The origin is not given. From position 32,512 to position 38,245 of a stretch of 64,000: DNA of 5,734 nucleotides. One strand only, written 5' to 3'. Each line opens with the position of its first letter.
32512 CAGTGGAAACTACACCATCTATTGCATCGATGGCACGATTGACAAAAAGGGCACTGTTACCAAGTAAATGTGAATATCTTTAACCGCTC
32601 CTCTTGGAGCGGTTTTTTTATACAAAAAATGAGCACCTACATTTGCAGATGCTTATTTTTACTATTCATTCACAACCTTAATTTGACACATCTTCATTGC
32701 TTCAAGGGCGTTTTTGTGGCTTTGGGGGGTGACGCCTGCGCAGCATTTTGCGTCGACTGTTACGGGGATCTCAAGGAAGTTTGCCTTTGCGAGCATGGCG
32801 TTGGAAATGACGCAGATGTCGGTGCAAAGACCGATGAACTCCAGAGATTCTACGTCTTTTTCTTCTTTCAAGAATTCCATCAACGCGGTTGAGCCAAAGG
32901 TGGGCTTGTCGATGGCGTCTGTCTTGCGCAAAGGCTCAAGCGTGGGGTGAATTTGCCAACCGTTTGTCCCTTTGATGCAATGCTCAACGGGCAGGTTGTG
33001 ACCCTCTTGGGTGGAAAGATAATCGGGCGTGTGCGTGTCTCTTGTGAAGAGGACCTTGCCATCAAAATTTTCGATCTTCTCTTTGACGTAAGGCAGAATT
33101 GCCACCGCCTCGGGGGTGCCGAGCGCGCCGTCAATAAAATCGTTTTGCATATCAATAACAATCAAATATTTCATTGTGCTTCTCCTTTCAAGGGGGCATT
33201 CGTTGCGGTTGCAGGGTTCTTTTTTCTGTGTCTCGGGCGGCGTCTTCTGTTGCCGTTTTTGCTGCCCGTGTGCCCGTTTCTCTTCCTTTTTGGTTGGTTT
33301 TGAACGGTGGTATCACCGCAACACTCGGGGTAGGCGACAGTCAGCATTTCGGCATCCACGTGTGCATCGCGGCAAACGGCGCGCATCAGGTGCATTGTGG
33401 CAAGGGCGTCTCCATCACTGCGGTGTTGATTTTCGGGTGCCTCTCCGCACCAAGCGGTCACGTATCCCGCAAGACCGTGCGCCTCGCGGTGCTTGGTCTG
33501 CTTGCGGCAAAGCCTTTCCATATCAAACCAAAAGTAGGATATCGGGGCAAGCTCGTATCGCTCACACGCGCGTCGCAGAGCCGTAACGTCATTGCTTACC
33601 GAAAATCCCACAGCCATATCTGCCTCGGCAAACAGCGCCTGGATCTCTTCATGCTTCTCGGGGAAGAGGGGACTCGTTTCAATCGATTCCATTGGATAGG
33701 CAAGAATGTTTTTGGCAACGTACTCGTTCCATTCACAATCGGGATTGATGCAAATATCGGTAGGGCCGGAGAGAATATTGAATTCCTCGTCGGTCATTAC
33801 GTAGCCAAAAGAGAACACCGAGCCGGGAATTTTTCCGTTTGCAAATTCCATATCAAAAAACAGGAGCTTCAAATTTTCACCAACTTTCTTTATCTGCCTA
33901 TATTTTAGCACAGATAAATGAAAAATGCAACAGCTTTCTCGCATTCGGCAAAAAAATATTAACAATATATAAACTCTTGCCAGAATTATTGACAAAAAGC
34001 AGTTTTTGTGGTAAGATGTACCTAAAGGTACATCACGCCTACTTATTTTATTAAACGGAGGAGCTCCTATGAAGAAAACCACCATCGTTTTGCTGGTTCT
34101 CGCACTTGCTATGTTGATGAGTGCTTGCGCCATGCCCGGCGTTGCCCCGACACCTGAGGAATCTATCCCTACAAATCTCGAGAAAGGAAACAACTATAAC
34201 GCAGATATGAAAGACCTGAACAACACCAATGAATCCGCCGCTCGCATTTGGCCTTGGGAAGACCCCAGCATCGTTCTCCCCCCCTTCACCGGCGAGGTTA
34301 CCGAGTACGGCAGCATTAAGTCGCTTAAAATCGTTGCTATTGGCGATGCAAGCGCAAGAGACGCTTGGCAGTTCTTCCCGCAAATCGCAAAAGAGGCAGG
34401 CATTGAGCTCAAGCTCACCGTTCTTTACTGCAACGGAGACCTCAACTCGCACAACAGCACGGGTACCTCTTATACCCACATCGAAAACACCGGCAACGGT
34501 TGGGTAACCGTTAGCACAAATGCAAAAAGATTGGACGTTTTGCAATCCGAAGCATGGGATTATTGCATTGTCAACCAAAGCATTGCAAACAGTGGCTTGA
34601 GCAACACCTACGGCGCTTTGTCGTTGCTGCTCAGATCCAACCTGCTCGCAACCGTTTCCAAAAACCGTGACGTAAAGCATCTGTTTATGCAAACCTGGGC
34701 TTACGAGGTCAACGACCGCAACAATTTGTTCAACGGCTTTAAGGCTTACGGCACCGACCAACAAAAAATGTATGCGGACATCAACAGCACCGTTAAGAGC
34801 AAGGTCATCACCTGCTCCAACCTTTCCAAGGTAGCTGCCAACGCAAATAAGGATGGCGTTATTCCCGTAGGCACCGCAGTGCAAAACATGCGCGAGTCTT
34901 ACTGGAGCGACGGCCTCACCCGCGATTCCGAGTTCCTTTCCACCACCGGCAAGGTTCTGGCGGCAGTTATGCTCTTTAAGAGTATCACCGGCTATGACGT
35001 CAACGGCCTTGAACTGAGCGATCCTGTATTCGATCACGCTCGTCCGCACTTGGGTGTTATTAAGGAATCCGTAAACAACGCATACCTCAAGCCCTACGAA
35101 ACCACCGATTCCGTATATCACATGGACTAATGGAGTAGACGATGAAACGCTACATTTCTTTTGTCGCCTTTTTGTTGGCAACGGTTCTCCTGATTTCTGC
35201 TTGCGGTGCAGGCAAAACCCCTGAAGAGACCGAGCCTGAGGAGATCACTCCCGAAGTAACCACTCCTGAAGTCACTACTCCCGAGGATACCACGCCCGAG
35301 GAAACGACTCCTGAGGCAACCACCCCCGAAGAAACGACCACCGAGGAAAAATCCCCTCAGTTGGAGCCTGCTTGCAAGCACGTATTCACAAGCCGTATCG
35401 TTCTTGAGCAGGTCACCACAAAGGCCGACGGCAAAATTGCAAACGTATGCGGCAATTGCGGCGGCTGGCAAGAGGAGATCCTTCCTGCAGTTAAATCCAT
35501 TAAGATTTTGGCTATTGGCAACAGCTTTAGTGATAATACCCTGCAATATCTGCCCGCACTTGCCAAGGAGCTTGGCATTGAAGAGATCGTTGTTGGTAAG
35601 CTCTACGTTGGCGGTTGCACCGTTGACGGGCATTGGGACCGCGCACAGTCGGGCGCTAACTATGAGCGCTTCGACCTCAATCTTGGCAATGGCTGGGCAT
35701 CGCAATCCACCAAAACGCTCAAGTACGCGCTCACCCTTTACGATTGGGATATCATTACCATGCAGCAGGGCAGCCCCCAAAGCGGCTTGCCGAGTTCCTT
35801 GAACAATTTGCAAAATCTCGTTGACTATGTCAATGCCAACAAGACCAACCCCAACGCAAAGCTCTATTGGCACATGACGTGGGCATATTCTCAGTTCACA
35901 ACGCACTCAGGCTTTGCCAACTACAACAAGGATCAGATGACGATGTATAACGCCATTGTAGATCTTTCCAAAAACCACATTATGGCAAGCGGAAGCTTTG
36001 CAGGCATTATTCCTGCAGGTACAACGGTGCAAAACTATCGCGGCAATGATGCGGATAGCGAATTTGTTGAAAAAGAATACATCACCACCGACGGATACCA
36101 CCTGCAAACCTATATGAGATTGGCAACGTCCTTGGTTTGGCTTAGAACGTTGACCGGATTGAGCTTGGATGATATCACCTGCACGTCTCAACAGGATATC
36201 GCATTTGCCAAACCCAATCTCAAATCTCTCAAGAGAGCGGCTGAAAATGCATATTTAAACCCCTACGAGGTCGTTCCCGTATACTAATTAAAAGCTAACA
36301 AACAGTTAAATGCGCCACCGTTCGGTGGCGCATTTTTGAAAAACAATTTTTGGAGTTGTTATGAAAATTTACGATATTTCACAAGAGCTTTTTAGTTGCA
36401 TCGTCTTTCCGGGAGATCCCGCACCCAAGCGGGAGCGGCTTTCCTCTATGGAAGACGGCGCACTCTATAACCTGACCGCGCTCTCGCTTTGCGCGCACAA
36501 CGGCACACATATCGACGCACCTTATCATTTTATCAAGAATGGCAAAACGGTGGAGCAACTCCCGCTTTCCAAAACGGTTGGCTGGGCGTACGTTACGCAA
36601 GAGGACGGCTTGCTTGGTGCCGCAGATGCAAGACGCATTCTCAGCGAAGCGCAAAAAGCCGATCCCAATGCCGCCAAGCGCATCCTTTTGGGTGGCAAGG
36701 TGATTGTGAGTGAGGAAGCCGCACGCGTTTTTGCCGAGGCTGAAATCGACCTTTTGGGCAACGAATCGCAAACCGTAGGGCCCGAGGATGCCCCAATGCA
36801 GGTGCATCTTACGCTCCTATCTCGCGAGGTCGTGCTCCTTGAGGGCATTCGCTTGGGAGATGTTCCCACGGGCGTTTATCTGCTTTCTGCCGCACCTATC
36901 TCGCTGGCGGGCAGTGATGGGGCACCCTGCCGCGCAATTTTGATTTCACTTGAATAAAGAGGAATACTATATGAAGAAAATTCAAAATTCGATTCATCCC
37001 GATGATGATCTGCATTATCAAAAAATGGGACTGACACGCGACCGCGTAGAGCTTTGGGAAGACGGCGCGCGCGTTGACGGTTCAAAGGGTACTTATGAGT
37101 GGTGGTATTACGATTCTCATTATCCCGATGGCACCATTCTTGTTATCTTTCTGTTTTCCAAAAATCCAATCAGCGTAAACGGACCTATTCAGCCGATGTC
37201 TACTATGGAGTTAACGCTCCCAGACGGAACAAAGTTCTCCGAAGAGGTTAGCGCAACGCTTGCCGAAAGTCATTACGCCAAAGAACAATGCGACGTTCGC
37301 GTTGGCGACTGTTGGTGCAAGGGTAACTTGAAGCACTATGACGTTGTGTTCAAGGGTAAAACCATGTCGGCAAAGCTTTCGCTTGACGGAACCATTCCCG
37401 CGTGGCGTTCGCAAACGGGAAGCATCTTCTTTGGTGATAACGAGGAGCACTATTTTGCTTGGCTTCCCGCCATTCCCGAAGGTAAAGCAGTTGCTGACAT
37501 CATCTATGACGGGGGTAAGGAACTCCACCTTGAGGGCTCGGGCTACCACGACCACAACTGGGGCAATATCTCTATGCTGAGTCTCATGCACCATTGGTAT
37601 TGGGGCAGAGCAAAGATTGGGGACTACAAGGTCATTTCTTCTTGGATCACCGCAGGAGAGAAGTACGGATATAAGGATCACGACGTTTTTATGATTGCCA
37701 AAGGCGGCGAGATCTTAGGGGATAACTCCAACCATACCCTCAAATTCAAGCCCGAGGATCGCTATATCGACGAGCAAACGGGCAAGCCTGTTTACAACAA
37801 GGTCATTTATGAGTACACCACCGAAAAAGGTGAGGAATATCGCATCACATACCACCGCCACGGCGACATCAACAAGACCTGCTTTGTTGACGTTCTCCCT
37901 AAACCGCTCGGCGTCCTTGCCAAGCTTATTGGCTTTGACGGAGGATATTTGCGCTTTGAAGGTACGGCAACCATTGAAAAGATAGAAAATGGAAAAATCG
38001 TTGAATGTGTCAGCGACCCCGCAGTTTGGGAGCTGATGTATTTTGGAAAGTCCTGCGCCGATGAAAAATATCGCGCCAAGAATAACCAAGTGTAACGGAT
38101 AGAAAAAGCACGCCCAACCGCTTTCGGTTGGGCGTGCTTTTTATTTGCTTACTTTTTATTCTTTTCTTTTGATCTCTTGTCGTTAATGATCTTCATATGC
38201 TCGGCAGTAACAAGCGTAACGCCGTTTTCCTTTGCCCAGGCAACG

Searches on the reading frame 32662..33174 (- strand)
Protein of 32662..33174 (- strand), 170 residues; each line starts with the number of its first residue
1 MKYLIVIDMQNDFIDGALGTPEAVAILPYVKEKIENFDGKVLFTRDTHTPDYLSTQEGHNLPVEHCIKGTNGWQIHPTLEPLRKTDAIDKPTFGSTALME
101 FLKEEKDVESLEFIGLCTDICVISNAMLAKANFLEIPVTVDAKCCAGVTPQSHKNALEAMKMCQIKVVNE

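Call 53: search_protein_families(library=pfam, proteins=[window:32662-33174:-])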
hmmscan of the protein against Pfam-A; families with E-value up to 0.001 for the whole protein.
window:32662-33174:- (170 aa): 1 family
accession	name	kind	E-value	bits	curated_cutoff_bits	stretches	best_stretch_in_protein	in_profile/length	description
PF00857.26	Isochorismatase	-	1.4e-29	103.9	27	1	4-166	3-169/175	Isochorismatase domain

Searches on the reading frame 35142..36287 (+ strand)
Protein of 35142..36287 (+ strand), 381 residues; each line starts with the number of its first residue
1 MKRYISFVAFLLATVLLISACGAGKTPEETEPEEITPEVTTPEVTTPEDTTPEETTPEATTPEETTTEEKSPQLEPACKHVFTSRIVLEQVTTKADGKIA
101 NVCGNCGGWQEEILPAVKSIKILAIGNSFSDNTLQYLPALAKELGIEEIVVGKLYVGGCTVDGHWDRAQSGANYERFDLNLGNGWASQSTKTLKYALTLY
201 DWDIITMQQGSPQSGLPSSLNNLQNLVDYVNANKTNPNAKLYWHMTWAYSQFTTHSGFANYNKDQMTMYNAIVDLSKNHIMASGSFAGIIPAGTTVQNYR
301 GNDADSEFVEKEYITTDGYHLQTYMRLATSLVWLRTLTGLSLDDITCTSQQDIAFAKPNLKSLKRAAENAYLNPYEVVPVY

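Call 53: search_protein_families(library=pfam, proteins=[window:35142-36287:+])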
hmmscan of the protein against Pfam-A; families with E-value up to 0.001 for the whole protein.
window:35142-36287:+ (381 aa): 1 family
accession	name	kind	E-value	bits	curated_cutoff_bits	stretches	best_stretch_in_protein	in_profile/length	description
PF16227.11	DUF4886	-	6.9e-57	192.7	26.7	1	121-351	1-226/242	Domain of unknown function (DUF4886)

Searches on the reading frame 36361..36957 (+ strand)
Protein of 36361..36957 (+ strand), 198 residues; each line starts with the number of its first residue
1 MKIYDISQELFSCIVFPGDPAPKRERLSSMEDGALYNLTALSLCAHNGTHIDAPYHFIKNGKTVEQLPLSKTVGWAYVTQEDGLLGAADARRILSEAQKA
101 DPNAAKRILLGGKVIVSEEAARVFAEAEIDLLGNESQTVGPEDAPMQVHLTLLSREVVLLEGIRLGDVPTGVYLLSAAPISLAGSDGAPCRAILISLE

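Call 53: search_protein_families(library=pfam, proteins=[window:36361-36957:+])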
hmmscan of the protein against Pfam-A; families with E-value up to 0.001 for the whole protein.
window:36361-36957:+ (198 aa): 1 family
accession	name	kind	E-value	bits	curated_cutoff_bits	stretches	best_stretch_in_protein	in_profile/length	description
PF04199.19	Cyclase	-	1.9e-12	48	23.1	1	4-80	1-61/142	Putative cyclase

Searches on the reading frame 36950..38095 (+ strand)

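Call 53: search_protein_families(library=pfam, proteins=[window:36950-38095:+])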
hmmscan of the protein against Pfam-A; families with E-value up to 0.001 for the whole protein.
window:36950-38095:+ (381 aa): 2 families
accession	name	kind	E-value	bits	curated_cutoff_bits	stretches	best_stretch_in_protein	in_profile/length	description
PF24137.2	DA_N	-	1.2e-06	28.8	27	1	45-204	39-219/219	Diels-Alderase N-terminal domain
PF25581.1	AsqO_C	-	2.7e-05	24.7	27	1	213-305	4-96/131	AsqO-like, C-terminal domain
